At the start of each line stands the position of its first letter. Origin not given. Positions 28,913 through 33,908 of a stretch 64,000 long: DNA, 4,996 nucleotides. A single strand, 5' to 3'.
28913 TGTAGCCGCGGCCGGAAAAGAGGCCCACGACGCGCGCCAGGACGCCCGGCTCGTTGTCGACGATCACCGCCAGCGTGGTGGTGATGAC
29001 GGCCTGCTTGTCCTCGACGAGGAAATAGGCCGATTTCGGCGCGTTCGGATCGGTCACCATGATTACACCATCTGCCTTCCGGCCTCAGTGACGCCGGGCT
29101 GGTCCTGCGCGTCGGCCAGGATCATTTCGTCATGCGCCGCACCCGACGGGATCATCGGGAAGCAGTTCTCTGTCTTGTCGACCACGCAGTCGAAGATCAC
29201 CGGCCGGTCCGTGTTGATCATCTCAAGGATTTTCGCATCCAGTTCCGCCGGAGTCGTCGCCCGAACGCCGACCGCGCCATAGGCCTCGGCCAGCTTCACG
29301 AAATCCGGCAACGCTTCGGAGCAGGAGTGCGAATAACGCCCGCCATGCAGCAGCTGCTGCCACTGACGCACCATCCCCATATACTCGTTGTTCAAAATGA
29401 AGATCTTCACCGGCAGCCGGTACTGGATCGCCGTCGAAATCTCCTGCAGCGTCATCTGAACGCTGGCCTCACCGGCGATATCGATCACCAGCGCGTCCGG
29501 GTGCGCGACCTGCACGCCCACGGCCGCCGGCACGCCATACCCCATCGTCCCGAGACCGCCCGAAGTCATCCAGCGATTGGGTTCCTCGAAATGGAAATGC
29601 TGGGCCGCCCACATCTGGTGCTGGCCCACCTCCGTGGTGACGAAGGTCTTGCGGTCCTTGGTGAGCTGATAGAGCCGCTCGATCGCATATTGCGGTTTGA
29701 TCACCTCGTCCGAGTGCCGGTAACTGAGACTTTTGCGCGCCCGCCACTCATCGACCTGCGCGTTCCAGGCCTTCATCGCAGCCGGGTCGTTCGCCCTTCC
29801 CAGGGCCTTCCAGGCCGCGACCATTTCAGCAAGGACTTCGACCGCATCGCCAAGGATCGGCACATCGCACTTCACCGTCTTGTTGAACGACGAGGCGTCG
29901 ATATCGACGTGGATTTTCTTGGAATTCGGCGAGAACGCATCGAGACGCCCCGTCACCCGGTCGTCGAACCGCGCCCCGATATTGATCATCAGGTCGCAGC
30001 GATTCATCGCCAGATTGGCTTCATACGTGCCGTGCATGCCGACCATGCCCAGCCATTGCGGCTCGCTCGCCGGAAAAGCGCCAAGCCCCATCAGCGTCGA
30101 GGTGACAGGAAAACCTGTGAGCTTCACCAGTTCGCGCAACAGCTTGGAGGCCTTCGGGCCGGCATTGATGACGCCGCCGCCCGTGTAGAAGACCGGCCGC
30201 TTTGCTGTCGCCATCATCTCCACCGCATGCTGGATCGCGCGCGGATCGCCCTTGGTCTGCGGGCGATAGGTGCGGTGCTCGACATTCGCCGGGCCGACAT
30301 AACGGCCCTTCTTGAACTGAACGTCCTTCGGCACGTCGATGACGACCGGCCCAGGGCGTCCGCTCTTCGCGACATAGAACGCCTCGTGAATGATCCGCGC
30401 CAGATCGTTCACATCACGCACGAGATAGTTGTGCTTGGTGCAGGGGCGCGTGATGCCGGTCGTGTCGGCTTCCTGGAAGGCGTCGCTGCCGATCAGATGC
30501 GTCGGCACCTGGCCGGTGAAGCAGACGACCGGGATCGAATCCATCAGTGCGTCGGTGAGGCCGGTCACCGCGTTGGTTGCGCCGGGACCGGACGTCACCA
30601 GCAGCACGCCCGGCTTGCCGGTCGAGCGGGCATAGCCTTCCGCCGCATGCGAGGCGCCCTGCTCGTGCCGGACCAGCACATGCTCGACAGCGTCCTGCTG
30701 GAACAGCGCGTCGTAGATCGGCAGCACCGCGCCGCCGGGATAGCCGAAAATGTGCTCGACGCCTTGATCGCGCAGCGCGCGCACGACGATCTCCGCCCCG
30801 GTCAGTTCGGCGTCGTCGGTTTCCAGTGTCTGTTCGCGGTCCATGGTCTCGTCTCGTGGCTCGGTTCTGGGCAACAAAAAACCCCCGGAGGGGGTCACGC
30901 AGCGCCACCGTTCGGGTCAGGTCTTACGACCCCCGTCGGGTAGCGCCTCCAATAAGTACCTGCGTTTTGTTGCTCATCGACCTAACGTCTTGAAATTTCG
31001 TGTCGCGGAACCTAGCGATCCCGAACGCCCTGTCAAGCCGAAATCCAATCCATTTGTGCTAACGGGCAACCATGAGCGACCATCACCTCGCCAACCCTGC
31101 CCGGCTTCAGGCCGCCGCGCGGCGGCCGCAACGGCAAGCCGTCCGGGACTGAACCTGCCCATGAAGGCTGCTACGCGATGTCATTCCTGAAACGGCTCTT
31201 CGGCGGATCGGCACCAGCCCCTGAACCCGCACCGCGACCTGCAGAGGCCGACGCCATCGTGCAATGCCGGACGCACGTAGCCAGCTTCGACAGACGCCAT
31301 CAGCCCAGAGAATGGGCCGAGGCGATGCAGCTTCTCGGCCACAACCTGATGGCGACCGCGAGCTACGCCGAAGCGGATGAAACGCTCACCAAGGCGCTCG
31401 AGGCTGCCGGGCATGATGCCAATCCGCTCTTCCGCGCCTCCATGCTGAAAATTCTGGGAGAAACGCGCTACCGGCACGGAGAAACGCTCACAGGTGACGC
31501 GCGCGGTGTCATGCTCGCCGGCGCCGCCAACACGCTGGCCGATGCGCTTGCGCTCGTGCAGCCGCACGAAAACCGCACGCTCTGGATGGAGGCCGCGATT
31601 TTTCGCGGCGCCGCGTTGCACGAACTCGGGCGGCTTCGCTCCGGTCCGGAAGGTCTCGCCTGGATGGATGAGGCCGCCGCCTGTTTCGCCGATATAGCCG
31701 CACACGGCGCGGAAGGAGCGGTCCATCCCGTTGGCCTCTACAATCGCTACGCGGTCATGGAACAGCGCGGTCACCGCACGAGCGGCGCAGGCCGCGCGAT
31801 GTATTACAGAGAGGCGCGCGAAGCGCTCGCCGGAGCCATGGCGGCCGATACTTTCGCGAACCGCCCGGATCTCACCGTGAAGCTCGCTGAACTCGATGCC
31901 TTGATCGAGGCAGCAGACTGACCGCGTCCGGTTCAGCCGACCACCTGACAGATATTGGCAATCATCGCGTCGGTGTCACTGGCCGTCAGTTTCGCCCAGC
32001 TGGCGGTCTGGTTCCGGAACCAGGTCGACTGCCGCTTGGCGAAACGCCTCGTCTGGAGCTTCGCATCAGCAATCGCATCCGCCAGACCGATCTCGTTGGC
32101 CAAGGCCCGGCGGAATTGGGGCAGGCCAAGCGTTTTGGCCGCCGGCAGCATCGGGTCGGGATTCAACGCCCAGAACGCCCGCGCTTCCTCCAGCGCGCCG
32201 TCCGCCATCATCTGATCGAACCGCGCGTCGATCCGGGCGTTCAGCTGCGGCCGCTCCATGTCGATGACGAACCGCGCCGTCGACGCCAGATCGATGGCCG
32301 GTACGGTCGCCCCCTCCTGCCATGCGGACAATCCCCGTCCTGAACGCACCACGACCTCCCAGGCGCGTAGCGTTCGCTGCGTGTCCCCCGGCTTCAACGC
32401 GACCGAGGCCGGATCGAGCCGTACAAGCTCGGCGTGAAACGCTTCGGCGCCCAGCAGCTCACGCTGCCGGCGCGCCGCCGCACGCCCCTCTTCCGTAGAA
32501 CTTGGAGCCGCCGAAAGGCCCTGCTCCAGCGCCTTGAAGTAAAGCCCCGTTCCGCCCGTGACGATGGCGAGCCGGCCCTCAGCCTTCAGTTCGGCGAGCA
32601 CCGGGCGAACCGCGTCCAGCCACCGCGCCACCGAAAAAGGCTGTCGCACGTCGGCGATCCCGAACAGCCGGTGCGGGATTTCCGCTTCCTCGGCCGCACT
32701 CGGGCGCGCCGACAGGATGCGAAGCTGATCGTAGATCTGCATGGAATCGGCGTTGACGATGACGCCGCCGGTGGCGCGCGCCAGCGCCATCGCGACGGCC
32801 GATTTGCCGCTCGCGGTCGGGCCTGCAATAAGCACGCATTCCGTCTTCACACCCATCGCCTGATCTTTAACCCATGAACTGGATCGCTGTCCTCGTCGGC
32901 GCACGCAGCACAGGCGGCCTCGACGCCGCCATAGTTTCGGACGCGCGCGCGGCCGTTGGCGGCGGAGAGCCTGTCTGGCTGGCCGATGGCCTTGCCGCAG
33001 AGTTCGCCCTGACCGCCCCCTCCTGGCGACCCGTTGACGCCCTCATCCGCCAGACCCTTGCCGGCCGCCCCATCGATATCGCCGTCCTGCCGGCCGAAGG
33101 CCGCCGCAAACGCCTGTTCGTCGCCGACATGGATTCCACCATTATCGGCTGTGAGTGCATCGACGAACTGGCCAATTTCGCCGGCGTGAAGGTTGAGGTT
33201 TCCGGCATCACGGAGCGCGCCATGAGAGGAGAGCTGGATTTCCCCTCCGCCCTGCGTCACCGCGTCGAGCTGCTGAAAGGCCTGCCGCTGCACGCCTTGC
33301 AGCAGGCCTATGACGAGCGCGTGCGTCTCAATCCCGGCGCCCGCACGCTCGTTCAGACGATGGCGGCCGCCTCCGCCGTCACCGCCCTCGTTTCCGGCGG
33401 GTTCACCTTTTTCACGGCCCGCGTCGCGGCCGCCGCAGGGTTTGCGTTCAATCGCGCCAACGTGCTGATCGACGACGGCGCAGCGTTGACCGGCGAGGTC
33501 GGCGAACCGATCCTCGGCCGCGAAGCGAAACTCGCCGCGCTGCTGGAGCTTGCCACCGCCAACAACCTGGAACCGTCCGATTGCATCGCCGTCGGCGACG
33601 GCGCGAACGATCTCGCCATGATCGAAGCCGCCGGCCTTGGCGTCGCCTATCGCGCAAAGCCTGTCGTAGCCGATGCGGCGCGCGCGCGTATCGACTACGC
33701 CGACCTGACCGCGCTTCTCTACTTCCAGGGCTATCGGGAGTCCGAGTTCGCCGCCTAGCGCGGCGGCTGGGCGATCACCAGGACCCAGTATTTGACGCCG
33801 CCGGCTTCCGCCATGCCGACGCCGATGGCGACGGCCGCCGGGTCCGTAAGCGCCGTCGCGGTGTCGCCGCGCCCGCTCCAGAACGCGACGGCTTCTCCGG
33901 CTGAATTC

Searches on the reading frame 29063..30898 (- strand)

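Call 40: search_protein_families(library=pfam, proteins=[window:29063-30898:-], max_evalue=0.00001)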
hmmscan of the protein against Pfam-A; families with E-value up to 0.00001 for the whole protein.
window:29063-30898:- (611 aa): 3 families
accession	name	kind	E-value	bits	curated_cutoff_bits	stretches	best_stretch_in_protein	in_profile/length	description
PF02775.26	TPP_enzyme_C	-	2.7e-53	180.3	21.9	1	424-571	2-151/151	Thiamine pyrophosphate enzyme, C-terminal TPP binding domain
PF00205.28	TPP_enzyme_M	-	2.7e-45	153.9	30.4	1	222-358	1-136/137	Thiamine pyrophosphate enzyme, central domain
PF02776.23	TPP_enzyme_N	-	1.2e-41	141.7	26.8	1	33-147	2-117/119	Thiamine pyrophosphate enzyme, N-terminal TPP binding domain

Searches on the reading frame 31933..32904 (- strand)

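Call 40: search_protein_families(library=pfam, proteins=[window:31933-32904:-], max_evalue=0.00001)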
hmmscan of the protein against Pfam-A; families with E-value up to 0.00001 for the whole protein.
window:31933-32904:- (323 aa): 2 families
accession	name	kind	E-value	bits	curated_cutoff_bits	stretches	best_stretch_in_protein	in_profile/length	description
PF01715.23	IPPT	-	1.1e-64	218.9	23.6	1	56-299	1-243/243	IPP transferase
PF01745.22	IPT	-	4.8e-09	36.4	20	1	23-72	3-52/233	Isopentenyl transferase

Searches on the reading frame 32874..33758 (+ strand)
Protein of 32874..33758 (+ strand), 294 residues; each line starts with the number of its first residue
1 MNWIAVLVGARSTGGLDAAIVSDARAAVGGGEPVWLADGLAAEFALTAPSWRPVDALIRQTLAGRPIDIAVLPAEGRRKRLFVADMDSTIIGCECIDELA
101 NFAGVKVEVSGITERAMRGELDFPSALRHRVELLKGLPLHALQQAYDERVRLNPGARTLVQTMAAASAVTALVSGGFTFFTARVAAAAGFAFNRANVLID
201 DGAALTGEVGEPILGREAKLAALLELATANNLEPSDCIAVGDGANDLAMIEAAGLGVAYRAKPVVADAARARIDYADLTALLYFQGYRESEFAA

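Call 40: search_protein_families(library=pfam, proteins=[window:32874-33758:+], max_evalue=0.00001)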
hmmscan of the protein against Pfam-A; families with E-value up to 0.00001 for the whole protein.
window:32874-33758:+ (294 aa): 3 families
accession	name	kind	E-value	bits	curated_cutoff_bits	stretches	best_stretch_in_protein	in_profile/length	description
PF12710.13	HAD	-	7.7e-19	69.3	27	1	83-250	2-188/189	haloacid dehalogenase-like hydrolase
PF00702.32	Hydrolase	-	1.4e-16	61.9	26.4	1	80-254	2-191/191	haloacid dehalogenase-like hydrolase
PF08282.18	Hydrolase_3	-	3.2e-09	37.3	20.9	1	219-276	188-246/255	haloacid dehalogenase-like hydrolase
